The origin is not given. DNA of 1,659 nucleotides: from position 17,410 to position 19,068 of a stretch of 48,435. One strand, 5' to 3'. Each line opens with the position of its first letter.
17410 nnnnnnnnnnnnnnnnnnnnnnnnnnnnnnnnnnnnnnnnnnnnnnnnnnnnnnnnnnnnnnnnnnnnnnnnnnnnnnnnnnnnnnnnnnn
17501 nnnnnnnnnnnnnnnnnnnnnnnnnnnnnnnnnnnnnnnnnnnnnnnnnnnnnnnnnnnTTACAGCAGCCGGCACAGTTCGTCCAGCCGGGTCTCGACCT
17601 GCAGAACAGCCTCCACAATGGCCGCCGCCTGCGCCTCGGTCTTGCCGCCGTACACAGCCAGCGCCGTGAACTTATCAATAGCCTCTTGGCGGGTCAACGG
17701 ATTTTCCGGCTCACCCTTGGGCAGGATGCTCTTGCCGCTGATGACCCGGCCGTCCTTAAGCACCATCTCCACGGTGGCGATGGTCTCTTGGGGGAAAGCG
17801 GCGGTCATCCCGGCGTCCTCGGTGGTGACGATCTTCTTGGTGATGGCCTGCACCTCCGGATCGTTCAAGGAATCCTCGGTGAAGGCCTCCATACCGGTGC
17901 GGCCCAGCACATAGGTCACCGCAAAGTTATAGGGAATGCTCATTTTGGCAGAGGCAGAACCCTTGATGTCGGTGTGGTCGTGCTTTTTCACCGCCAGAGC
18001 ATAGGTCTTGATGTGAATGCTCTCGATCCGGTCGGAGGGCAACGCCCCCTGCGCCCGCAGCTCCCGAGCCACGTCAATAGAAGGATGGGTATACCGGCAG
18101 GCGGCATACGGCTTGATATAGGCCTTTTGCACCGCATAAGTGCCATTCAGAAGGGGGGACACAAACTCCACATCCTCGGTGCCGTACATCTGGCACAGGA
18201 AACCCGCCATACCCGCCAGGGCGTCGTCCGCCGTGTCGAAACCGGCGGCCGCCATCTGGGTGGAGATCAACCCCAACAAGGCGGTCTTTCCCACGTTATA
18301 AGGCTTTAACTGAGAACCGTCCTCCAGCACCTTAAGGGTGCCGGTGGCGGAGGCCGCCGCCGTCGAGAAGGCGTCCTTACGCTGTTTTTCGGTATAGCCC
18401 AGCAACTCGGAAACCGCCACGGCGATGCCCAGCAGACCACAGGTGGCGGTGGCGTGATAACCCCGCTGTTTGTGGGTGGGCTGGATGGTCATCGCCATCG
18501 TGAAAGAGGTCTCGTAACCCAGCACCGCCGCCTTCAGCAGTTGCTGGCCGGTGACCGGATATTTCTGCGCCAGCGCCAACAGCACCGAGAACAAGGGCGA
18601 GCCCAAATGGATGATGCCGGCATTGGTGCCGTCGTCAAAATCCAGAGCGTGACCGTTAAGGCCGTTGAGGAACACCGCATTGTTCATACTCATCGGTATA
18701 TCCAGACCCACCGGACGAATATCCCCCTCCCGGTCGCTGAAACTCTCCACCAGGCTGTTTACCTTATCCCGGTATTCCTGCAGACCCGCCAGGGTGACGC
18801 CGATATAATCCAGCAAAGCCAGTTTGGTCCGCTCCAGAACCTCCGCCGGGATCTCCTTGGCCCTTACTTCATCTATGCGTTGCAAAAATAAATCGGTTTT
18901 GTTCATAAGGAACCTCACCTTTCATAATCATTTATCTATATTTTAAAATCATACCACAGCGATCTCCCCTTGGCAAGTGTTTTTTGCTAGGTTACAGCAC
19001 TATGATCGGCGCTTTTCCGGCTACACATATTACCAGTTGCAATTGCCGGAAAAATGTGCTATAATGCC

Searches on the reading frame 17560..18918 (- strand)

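Call 70: search_protein_families(library=pfam, proteins=[window:17560-18918:-], max_evalue=0.00001)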
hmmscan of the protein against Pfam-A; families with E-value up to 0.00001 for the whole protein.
window:17560-18918:- (452 aa): 2 families
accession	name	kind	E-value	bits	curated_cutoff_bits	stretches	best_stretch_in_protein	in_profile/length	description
PF03972.19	MmgE_PrpD_N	-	8.1e-46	156.7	32.1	1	15-252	7-243/244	MmgE/PrpD N-terminal domain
PF19305.4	MmgE_PrpD_C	-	4.1e-38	131.3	32.1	1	271-439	1-171/173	MmgE/PrpD C-terminal domain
